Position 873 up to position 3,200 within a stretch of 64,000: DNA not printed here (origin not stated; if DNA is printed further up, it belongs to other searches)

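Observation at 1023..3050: H-cluster domain fused directly to a histidine kinase, with the proton-relay cysteine replaced by Asp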

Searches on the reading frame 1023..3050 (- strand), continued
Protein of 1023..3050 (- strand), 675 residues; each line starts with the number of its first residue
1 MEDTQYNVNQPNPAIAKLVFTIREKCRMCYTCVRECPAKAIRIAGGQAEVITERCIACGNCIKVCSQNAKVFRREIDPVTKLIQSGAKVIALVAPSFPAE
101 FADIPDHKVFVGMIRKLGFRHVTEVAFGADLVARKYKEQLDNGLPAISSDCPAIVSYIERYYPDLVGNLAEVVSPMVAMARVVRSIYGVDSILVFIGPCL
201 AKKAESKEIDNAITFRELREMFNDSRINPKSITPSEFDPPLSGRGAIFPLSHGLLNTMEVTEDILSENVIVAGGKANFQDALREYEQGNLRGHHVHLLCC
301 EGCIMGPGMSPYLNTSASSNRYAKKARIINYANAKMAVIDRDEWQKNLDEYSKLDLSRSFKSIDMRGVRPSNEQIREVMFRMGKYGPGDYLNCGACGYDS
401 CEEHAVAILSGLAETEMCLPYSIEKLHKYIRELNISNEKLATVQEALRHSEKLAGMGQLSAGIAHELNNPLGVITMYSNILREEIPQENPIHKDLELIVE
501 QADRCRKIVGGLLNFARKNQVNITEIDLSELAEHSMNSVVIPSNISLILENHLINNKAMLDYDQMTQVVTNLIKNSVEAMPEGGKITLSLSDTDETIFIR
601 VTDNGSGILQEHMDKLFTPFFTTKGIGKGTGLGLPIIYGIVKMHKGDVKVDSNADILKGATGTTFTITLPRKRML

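Call 6: find_homologous_proteins(query=window:1023-3050:-, max_evalue=1e-20)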
Query window:1023-3050:- (675 aa): 7706 proteins with E <= 1e-20 among 8000 candidates; the best 120 are listed.
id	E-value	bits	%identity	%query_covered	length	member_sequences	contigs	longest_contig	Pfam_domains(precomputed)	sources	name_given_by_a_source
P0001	0.0e+0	1535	100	100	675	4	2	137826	PF02906.20,PF04060.19,PF00037.33,PF02518.32,PF00512.32,PF12838.13,PF25160.2,PF13237.12,PF13187.12,PF14501.13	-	-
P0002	0.0e+0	1404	90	100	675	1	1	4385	PF02906.20,PF04060.19,PF00037.33,PF02518.32,PF00512.32,PF12838.13,PF13237.12,PF13187.12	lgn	-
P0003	0.0e+0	1369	87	100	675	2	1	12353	PF02906.20,PF04060.19,PF12837.13,PF00037.33,PF02518.32,PF00512.32,PF12838.13,PF13237.12,PF13187.12,PF14501.13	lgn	-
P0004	0.0e+0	1350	86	100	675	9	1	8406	PF02906.20,PF04060.19,PF00037.33,PF02518.32,PF00512.32,PF25160.2,PF13237.12,PF13187.12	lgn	-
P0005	0.0e+0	1349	85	100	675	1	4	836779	PF02906.20,PF04060.19,PF00037.33,PF02518.32,PF00512.32,PF12838.13,PF25160.2,PF13237.12,PF13187.12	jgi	jgi:nitrogen-specific signal transduction histidine kinase/ferredoxin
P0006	0.0e+0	1344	86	100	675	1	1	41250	PF02906.20,PF04060.19,PF00037.33,PF02518.32,PF00512.32,PF12838.13,PF13237.12,PF13187.12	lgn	-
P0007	0.0e+0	1326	84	100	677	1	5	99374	PF02906.20,PF12797.13,PF04060.19,PF12837.13,PF00037.33,PF02518.32,PF00512.32,PF12838.13,PF13237.12,PF13187.12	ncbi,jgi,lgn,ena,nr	ncbi:MAG TPA: [Fe-Fe] hydrogenase large subunit C-terminal domain-containing protein [Bacteroidales 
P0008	0.0e+0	1177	75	99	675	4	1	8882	PF02906.20,PF04060.19,PF12837.13,PF00037.33,PF02518.32,PF00512.32,PF12838.13,PF13237.12,PF13187.12,PF14501.13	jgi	jgi:iron only hydrogenase large subunit-like protein/nitrogen-specific signal transduction histidine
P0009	0.0e+0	1170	76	98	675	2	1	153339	PF02906.20,PF04060.19,PF12837.13,PF00037.33,PF02518.32,PF00512.32,PF12838.13,PF13237.12,PF13187.12,PF14501.13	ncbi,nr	ncbi:MAG: GHKL domain-containing protein [Bacteroidales bacterium]|nr:GHKL domain-containing protein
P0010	0.0e+0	1169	76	98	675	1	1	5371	PF02906.20,PF04060.19,PF12837.13,PF00037.33,PF02518.32,PF00512.32,PF12838.13,PF13237.12,PF13187.12,PF14501.13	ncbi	-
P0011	0.0e+0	1165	75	98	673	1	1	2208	PF02906.20,PF04060.19,PF12837.13,PF00037.33,PF02518.32,PF00512.32,PF12838.13,PF25160.2,PF13237.12,PF13187.12,PF14501.13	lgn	-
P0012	0.0e+0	1159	76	97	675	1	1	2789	PF02906.20,PF04060.19,PF00037.33,PF02518.32,PF00512.32,PF12838.13,PF25160.2,PF13237.12,PF13187.12,PF14501.13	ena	-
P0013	0.0e+0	1156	75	98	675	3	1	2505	PF02906.20,PF04060.19,PF00037.33,PF02518.32,PF00512.32,PF12838.13,PF13237.12,PF13187.12,PF14501.13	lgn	-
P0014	0.0e+0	1155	76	97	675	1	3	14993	PF02906.20,PF04060.19,PF00037.33,PF02518.32,PF00512.32,PF12838.13,PF13237.12,PF13187.12,PF14501.13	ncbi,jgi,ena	-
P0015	0.0e+0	1154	75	98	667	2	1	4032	PF14697.12,PF02906.20,PF04060.19,PF00037.33,PF02518.32,PF00512.32,PF12838.13,PF13237.12,PF13187.12,PF14501.13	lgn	-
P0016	0.0e+0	1152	76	97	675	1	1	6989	PF02906.20,PF04060.19,PF00037.33,PF02518.32,PF00512.32,PF12838.13,PF13237.12,PF13187.12,PF14501.13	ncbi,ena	-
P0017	0.0e+0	1152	75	98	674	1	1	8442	PF14697.12,PF02906.20,PF04060.19,PF12837.13,PF00037.33,PF02518.32,PF00512.32,PF12838.13,PF13237.12,PF13187.12,PF14501.13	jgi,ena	-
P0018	0.0e+0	1150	76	98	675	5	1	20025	PF02906.20,PF04060.19,PF12837.13,PF00037.33,PF02518.32,PF00512.32,PF12838.13,PF13237.12,PF13187.12,PF14501.13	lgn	-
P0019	0.0e+0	1143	75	97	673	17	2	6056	PF02906.20,PF04060.19,PF00037.33,PF02518.32,PF00512.32,PF13237.12,PF13187.12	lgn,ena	-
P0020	0.0e+0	1138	75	98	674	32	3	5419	PF02906.20,PF04060.19,PF00037.33,PF02518.32,PF00512.32,PF13237.12,PF13187.12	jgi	jgi:nitrogen-specific signal transduction histidine kinase/iron only hydrogenase large subunit-like 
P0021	0.0e+0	1138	74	98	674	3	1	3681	PF02906.20,PF04060.19,PF00037.33,PF02518.32,PF00512.32,PF13237.12,PF13187.12,PF14501.13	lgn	-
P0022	0.0e+0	1138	75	97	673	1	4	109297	PF02906.20,PF04060.19,PF00037.33,PF02518.32,PF00512.32,PF13237.12,PF13187.12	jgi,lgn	jgi:iron only hydrogenase large subunit-like protein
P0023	0.0e+0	1137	75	97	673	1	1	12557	PF02906.20,PF04060.19,PF00037.33,PF02518.32,PF00512.32,PF13237.12,PF13187.12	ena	-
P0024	0.0e+0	1137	75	98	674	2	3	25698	PF02906.20,PF04060.19,PF00037.33,PF02518.32,PF00512.32,PF13237.12,PF13187.12,PF14501.13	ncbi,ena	ncbi:MAG: [Fe-Fe] hydrogenase large subunit C-terminal domain-containing protein [Bacteroidota bacte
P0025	0.0e+0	1137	74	98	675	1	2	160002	PF02906.20,PF04060.19,PF12837.13,PF00037.33,PF02518.32,PF00512.32,PF12838.13,PF13237.12,PF13187.12,PF14501.13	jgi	-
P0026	0.0e+0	1136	75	97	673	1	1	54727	PF02906.20,PF04060.19,PF00037.33,PF02518.32,PF00512.32,PF13237.12,PF13187.12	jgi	jgi:iron only hydrogenase large subunit-like protein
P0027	0.0e+0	1136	74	98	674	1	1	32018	PF02906.20,PF04060.19,PF00037.33,PF02518.32,PF00512.32,PF13237.12,PF13187.12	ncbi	-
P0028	0.0e+0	1136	75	98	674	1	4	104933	PF02906.20,PF04060.19,PF02518.32,PF00512.32,PF13237.12,PF13187.12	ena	-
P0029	0.0e+0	1135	75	98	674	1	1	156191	PF02906.20,PF04060.19,PF02518.32,PF00512.32,PF13237.12,PF13187.12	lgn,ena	-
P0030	0.0e+0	1135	75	97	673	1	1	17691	PF02906.20,PF04060.19,PF00037.33,PF02518.32,PF00512.32,PF13237.12,PF13187.12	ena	-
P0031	0.0e+0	1135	75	97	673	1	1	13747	PF02906.20,PF04060.19,PF00037.33,PF02518.32,PF00512.32,PF13237.12,PF13187.12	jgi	jgi:Na+-translocating ferredoxin:NAD+ oxidoreductase RNF subunit RnfB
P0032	0.0e+0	1133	74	98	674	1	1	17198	PF02906.20,PF04060.19,PF00037.33,PF02518.32,PF00512.32,PF13237.12,PF13187.12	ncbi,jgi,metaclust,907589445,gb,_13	metaclust:\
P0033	0.0e+0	1132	74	98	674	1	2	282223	PF02906.20,PF04060.19,PF00037.33,PF02518.32,PF00512.32,PF13237.12,PF13187.12,PF14501.13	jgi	-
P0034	0.0e+0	1130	73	98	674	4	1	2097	PF02906.20,PF04060.19,PF00037.33,PF02518.32,PF00512.32,PF13237.12,PF13187.12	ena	-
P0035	0.0e+0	1130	74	98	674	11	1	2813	PF02906.20,PF04060.19,PF00037.33,PF02518.32,PF00512.32,PF13237.12,PF13187.12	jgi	-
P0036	0.0e+0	1130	74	98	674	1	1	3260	PF02906.20,PF04060.19,PF00037.33,PF02518.32,PF00512.32,PF13237.12,PF13187.12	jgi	jgi:two-component system NtrC family sensor kinase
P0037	0.0e+0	1130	74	98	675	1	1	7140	PF02906.20,PF04060.19,PF00037.33,PF02518.32,PF00512.32,PF12838.13,PF13237.12,PF13187.12,PF14501.13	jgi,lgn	-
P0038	0.0e+0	1129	74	98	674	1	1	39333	PF02906.20,PF04060.19,PF00037.33,PF02518.32,PF00512.32,PF13237.12,PF13187.12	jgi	jgi:Na+-translocating ferredoxin:NAD+ oxidoreductase RNF subunit RnfB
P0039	0.0e+0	1129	74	98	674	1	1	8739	PF02906.20,PF04060.19,PF00037.33,PF02518.32,PF00512.32,PF13237.12,PF13187.12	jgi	-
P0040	0.0e+0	1128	74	98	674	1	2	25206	PF02906.20,PF04060.19,PF00037.33,PF02518.32,PF00512.32,PF13237.12,PF13187.12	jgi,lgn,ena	-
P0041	0.0e+0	1128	73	98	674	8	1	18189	PF02906.20,PF04060.19,PF00037.33,PF02518.32,PF00512.32,PF13237.12,PF13187.12,PF14501.13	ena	-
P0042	0.0e+0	1128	73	98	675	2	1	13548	PF02906.20,PF04060.19,PF00037.33,PF02518.32,PF00512.32,PF12838.13,PF13237.12,PF13187.12,PF14501.13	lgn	-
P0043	0.0e+0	1127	74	98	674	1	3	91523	PF02906.20,PF04060.19,PF00037.33,PF02518.32,PF00512.32,PF13237.12,PF13187.12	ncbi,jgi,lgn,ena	jgi:iron only hydrogenase large subunit-like protein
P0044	0.0e+0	1126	74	98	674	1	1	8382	PF02906.20,PF04060.19,PF00037.33,PF02518.32,PF00512.32,PF13237.12,PF13187.12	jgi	-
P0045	0.0e+0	1122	73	98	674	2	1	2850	PF02906.20,PF04060.19,PF00037.33,PF02518.32,PF00512.32,PF13237.12,PF13187.12,PF14501.13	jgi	jgi:iron only hydrogenase large subunit-like protein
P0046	0.0e+0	1122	74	98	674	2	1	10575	PF02906.20,PF04060.19,PF00037.33,PF02518.32,PF00512.32,PF13237.12,PF13187.12,PF14501.13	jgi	jgi:iron only hydrogenase large subunit-like protein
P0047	0.0e+0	1122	73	98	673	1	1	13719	PF02906.20,PF04060.19,PF00037.33,PF02518.32,PF00512.32,PF13237.12,PF13187.12,PF14501.13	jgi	jgi:iron only hydrogenase large subunit-like protein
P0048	0.0e+0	1121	73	99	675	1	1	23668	PF02906.20,PF04060.19,PF00037.33,PF02518.32,PF00512.32,PF13237.12,PF13187.12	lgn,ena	-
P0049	0.0e+0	1121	73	98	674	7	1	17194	PF02906.20,PF04060.19,PF00037.33,PF02518.32,PF00512.32,PF13237.12,PF13187.12,PF14501.13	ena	-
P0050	0.0e+0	1120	74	98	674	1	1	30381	PF02906.20,PF04060.19,PF00037.33,PF02518.32,PF00512.32,PF12838.13,PF13237.12,PF13187.12,PF14501.13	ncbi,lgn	-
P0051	0.0e+0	1120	73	98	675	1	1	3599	PF02906.20,PF04060.19,PF12837.13,PF00037.33,PF02518.32,PF00512.32,PF12838.13,PF13237.12,PF13187.12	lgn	-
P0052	0.0e+0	1119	73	98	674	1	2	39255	PF02906.20,PF04060.19,PF02518.32,PF00512.32,PF13237.12,PF13187.12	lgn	-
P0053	0.0e+0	1119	73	98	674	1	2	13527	PF02906.20,PF04060.19,PF00037.33,PF02518.32,PF00512.32,PF13237.12,PF13187.12,PF14501.13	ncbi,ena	-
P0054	0.0e+0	1118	74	98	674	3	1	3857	PF02906.20,PF04060.19,PF00037.33,PF02518.32,PF00512.32,PF13237.12,PF13187.12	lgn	-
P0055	0.0e+0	1118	73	98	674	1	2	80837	PF02906.20,PF04060.19,PF00037.33,PF02518.32,PF00512.32,PF13237.12,PF13187.12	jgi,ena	-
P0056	0.0e+0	1118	73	98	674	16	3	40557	PF02906.20,PF04060.19,PF00037.33,PF02518.32,PF00512.32,PF13237.12,PF13187.12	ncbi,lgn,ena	-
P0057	0.0e+0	1117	72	99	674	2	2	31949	PF02906.20,PF04060.19,PF00037.33,PF02518.32,PF00512.32,PF13237.12,PF13187.12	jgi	-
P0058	0.0e+0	1117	74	98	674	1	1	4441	PF02906.20,PF04060.19,PF00037.33,PF02518.32,PF00512.32,PF13237.12,PF13187.12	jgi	jgi:iron only hydrogenase large subunit-like protein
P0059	0.0e+0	1115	74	98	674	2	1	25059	PF02906.20,PF04060.19,PF00037.33,PF02518.32,PF00512.32,PF13237.12,PF13187.12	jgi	jgi:two-component system NtrC family sensor kinase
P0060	0.0e+0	1114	73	98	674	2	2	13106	PF02906.20,PF04060.19,PF00037.33,PF02518.32,PF00512.32,PF13237.12,PF13187.12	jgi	-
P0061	0.0e+0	1114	72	98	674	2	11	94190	PF02906.20,PF04060.19,PF00037.33,PF02518.32,PF00512.32,PF13237.12,PF13187.12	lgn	-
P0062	0.0e+0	1112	73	98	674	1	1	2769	PF02906.20,PF04060.19,PF00037.33,PF02518.32,PF00512.32,PF13237.12,PF13187.12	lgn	-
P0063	0.0e+0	1111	73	98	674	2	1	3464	PF02906.20,PF04060.19,PF00037.33,PF02518.32,PF00512.32,PF13237.12,PF13187.12,PF14501.13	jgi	-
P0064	0.0e+0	1110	72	99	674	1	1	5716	PF02906.20,PF04060.19,PF00037.33,PF02518.32,PF00512.32,PF13237.12,PF13187.12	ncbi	-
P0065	0.0e+0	1110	73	97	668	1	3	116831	PF02906.20,PF04060.19,PF00037.33,PF02518.32,PF00512.32,PF13237.12,PF13187.12,PF14501.13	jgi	jgi:nitrogen-specific signal transduction histidine kinase/ferredoxin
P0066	0.0e+0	1110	72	98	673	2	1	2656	PF02906.20,PF04060.19,PF00037.33,PF02518.32,PF00512.32,PF13237.12,PF13187.12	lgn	-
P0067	0.0e+0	1109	73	97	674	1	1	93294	PF02906.20,PF04060.19,PF00037.33,PF02518.32,PF00512.32,PF13237.12,PF13187.12,PF14501.13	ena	-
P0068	0.0e+0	1109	73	98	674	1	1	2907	PF02906.20,PF04060.19,PF00037.33,PF02518.32,PF00512.32,PF13237.12,PF13187.12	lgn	-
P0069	0.0e+0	1105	73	98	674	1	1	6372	PF02906.20,PF04060.19,PF00037.33,PF02518.32,PF00512.32,PF25160.2,PF13237.12,PF13187.12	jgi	jgi:iron only hydrogenase large subunit-like protein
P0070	0.0e+0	1104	73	98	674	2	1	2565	PF02906.20,PF04060.19,PF00037.33,PF02518.32,PF00512.32,PF13237.12,PF13187.12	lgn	-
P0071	0.0e+0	1101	73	98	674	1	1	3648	PF02906.20,PF04060.19,PF00037.33,PF02518.32,PF00512.32,PF13237.12,PF13187.12,PF14501.13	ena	-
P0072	0.0e+0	1100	71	98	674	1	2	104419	PF02906.20,PF04060.19,PF00037.33,PF02518.32,PF00512.32,PF12838.13,PF13237.12,PF13187.12,PF14501.13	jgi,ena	-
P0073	0.0e+0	1099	72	98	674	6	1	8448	PF02906.20,PF04060.19,PF00037.33,PF02518.32,PF00512.32,PF13237.12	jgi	jgi:signal transduction histidine kinase/iron only hydrogenase large subunit-like protein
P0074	0.0e+0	1096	72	98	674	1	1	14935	PF02906.20,PF04060.19,PF00037.33,PF02518.32,PF00512.32,PF13237.12,PF13187.12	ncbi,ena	-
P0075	0.0e+0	1094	72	98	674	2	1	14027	PF02906.20,PF04060.19,PF00037.33,PF02518.32,PF00512.32,PF13237.12,PF13187.12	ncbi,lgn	-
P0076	0.0e+0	1090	71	98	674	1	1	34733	PF02906.20,PF04060.19,PF00037.33,PF02518.32,PF00512.32,PF13237.12,PF13187.12,PF14501.13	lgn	-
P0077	0.0e+0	1090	74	95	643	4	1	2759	PF02906.20,PF04060.19,PF02518.32,PF00512.32,PF14501.13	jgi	jgi:iron only hydrogenase large subunit-like protein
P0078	0.0e+0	1090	72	98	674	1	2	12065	PF02906.20,PF04060.19,PF12837.13,PF00037.33,PF02518.32,PF00512.32,PF12838.13,PF25160.2,PF13237.12,PF13187.12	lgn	-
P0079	0.0e+0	1087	71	97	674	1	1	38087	PF02906.20,PF04060.19,PF00037.33,PF02518.32,PF00512.32,PF12838.13,PF13237.12,PF13187.12,PF14501.13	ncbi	-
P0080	0.0e+0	1078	72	98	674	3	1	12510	PF02906.20,PF04060.19,PF12837.13,PF00037.33,PF02518.32,PF00512.32,PF13237.12,PF13187.12,PF14501.13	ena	-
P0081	0.0e+0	1037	67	98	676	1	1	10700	PF02906.20,PF04060.19,PF00037.33,PF02518.32,PF00512.32,PF12838.13,PF13237.12,PF13187.12,PF14501.13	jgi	jgi:iron only hydrogenase large subunit-like protein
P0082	0.0e+0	1037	67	97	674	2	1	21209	PF02906.20,PF04060.19,PF00037.33,PF02518.32,PF00512.32,PF12838.13,PF13237.12,PF13187.12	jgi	jgi:iron only hydrogenase large subunit-like protein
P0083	0.0e+0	1034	67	99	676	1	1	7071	PF02906.20,PF04060.19,PF00037.33,PF02518.32,PF00512.32,PF12838.13,PF13237.12,PF13187.12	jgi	jgi:iron only hydrogenase large subunit-like protein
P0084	0.0e+0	1030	67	99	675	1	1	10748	PF02906.20,PF04060.19,PF00037.33,PF02518.32,PF00512.32,PF13237.12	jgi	jgi:iron only hydrogenase large subunit-like protein/nitrogen-specific signal transduction histidine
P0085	0.0e+0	1029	67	97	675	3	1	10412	PF14697.12,PF02906.20,PF04060.19,PF00037.33,PF02518.32,PF00512.32,PF13237.12,PF13187.12,PF14501.13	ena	-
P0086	0.0e+0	1026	67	97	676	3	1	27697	PF02906.20,PF04060.19,PF00037.33,PF02518.32,PF00512.32,PF13237.12,PF13187.12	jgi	jgi:iron only hydrogenase large subunit-like protein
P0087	0.0e+0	1023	68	97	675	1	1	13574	PF02906.20,PF04060.19,PF00037.33,PF02518.32,PF00512.32,PF13237.12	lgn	-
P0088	0.0e+0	1021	67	97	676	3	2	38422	PF02906.20,PF04060.19,PF00037.33,PF02518.32,PF00512.32,PF13237.12,PF13187.12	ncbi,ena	ncbi:MAG: [Fe-Fe] hydrogenase large subunit C-terminal domain-containing protein [Bacteroidota bacte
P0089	0.0e+0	1019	67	97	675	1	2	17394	PF02906.20,PF04060.19,PF00037.33,PF02518.32,PF00512.32,PF13237.12,PF13187.12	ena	-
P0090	0.0e+0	1017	67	97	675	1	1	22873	PF02906.20,PF04060.19,PF00037.33,PF02518.32,PF00512.32,PF13237.12,PF13187.12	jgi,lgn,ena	-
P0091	0.0e+0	1016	67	97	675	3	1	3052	PF02906.20,PF04060.19,PF00037.33,PF02518.32,PF00512.32,PF13237.12,PF13187.12,PF14501.13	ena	-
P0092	0.0e+0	1012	67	97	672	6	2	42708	PF02906.20,PF04060.19,PF00037.33,PF02518.32,PF00512.32,PF13237.12,PF13187.12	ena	-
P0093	0.0e+0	1011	67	97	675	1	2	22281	PF02906.20,PF04060.19,PF02518.32,PF00512.32,PF13237.12,PF13187.12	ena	-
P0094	2.4e-297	1006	64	98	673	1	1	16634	PF02906.20,PF12797.13,PF04060.19,PF12837.13,PF00037.33,PF02518.32,PF00512.32,PF12838.13,PF13237.12,PF13187.12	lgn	-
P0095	9.8e-296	1001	66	97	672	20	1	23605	PF02906.20,PF04060.19,PF12837.13,PF00037.33,PF02518.32,PF00512.32,PF12838.13,PF25160.2,PF13237.12,PF13187.12,PF14501.13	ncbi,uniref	ncbi:[Fe-Fe] hydrogenase large subunit C-terminal domain-containing protein [Lentimicrobium sp.]|uni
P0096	2.0e-295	999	66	97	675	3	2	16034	PF02906.20,PF04060.19,PF00037.33,PF02518.32,PF00512.32,PF13237.12,PF13187.12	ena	-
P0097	3.4e-294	995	66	97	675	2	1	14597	PF02906.20,PF04060.19,PF00037.33,PF02518.32,PF00512.32,PF13237.12,PF13187.12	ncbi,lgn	-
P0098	1.4e-293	993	65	98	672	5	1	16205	PF02906.20,PF04060.19,PF12837.13,PF00037.33,PF02518.32,PF00512.32,PF12838.13,PF25160.2,PF13237.12,PF13187.12,PF14501.13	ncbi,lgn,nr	ncbi:MAG: 4Fe-4S binding protein [Lentimicrobium sp.]|nr:4Fe-4S binding protein [Lentimicrobium sp.]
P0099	1.5e-291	987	64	97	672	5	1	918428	PF02906.20,PF04060.19,PF12837.13,PF00037.33,PF02518.32,PF00512.32,PF12838.13,PF25160.2,PF13237.12,PF13187.12,PF14501.13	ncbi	ncbi:MAG: [Fe-Fe] hydrogenase large subunit C-terminal domain-containing protein [Lentimicrobium sp.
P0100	1.5e-291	987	64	97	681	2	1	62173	PF02906.20,PF04060.19,PF12837.13,PF00037.33,PF02518.32,PF00512.32,PF12838.13,PF25160.2,PF13237.12,PF13187.12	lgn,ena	-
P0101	5.5e-291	985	63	100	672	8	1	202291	PF02906.20,PF04060.19,PF12837.13,PF00037.33,PF02518.32,PF00512.32,PF12838.13,PF25160.2,PF13237.12,PF13187.12,PF14501.13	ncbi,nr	ncbi:MAG: 4Fe-4S binding protein [Bacteroidales bacterium]|nr:4Fe-4S binding protein [Bacteroidales 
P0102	3.0e-290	982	64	97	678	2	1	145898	PF02906.20,PF04060.19,PF12837.13,PF00037.33,PF02518.32,PF00512.32,PF12838.13,PF25160.2,PF13237.12,PF13187.12,PF14501.13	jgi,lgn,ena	-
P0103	3.0e-290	982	64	97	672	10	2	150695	PF02906.20,PF04060.19,PF00037.33,PF02518.32,PF00512.32,PF12838.13,PF25160.2,PF13237.12,PF13187.12,PF14501.13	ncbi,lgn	-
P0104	4.6e-289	978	63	99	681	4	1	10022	PF02906.20,PF04060.19,PF12837.13,PF00037.33,PF02518.32,PF00512.32,PF12838.13,PF25160.2,PF13237.12,PF13187.12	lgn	-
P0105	4.9e-289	978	63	98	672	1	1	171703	PF02906.20,PF04060.19,PF12837.13,PF00037.33,PF02518.32,PF00512.32,PF12838.13,PF25160.2,PF13237.12,PF13187.12,PF14501.13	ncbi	ncbi:MAG: [Fe-Fe] hydrogenase large subunit C-terminal domain-containing protein [Bacteroidota bacte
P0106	1.2e-288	977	64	97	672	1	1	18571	PF02906.20,PF04060.19,PF12837.13,PF00037.33,PF02518.32,PF00512.32,PF12838.13,PF13237.12,PF13187.12,PF14501.13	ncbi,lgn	-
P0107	3.0e-288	976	64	97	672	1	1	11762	PF02906.20,PF04060.19,PF12837.13,PF00037.33,PF02518.32,PF00512.32,PF12838.13,PF25160.2,PF13237.12,PF13187.12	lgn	-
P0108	1.3e-287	974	64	98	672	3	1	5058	PF02906.20,PF04060.19,PF12837.13,PF00037.33,PF02518.32,PF00512.32,PF12838.13,PF25160.2,PF13237.12,PF13187.12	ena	-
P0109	1.8e-287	973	63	99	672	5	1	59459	PF02906.20,PF04060.19,PF00037.33,PF02518.32,PF00512.32,PF12838.13,PF25160.2,PF13237.12,PF13187.12,PF14501.13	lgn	-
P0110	2.1e-287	973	64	98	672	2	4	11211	PF02906.20,PF04060.19,PF12837.13,PF00037.33,PF02518.32,PF00512.32,PF12838.13,PF25160.2,PF13237.12,PF13187.12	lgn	-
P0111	1.4e-286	970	64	98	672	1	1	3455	PF02906.20,PF04060.19,PF00037.33,PF02518.32,PF00512.32,PF12838.13,PF25160.2,PF13237.12,PF13187.12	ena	-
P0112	3.9e-286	969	64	97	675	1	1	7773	PF02906.20,PF04060.19,PF12837.13,PF00037.33,PF02518.32,PF00512.32,PF12838.13,PF25160.2,PF13237.12,PF13187.12,PF14501.13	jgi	-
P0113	4.0e-286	969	64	98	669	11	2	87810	PF02906.20,PF04060.19,PF02518.32,PF00512.32,PF13237.12,PF13187.12,PF14501.13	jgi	jgi:iron only hydrogenase large subunit-like protein/nitrogen-specific signal transduction histidine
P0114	4.7e-286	969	63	100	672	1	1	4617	PF02906.20,PF04060.19,PF00037.33,PF02518.32,PF00512.32,PF12838.13,PF25160.2,PF13237.12,PF13187.12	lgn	-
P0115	9.6e-286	968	63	97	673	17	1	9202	PF02906.20,PF04060.19,PF00037.33,PF02518.32,PF00512.32,PF12838.13,PF25160.2,PF13237.12,PF13187.12,PF14501.13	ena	-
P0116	1.1e-285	967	64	97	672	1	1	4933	PF02906.20,PF04060.19,PF00037.33,PF02518.32,PF00512.32,PF12838.13,PF25160.2,PF13237.12,PF13187.12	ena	-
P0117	1.9e-285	967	64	97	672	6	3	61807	PF02906.20,PF04060.19,PF12837.13,PF00037.33,PF02518.32,PF00512.32,PF12838.13,PF25160.2,PF13237.12,PF13187.12,PF14501.13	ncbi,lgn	-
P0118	2.1e-285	966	63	98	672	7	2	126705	PF02906.20,PF04060.19,PF12837.13,PF00037.33,PF02518.32,PF00512.32,PF12838.13,PF25160.2,PF13237.12,PF13187.12,PF14501.13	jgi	jgi:iron only hydrogenase large subunit-like protein/nitrogen-specific signal transduction histidine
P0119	2.4e-285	966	63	97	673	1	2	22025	PF02906.20,PF04060.19,PF00037.33,PF02518.32,PF00512.32,PF12838.13,PF25160.2,PF13237.12,PF13187.12,PF14501.13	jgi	jgi:iron only hydrogenase large subunit-like protein/nitrogen-specific signal transduction histidine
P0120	2.8e-285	966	65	97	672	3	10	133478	PF02906.20,PF04060.19,PF12837.13,PF00037.33,PF02518.32,PF00512.32,PF12838.13,PF25160.2,PF13237.12,PF13187.12,PF14501.13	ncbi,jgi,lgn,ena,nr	ncbi:MAG TPA: [Fe-Fe] hydrogenase large subunit C-terminal domain-containing protein [Lentimicrobium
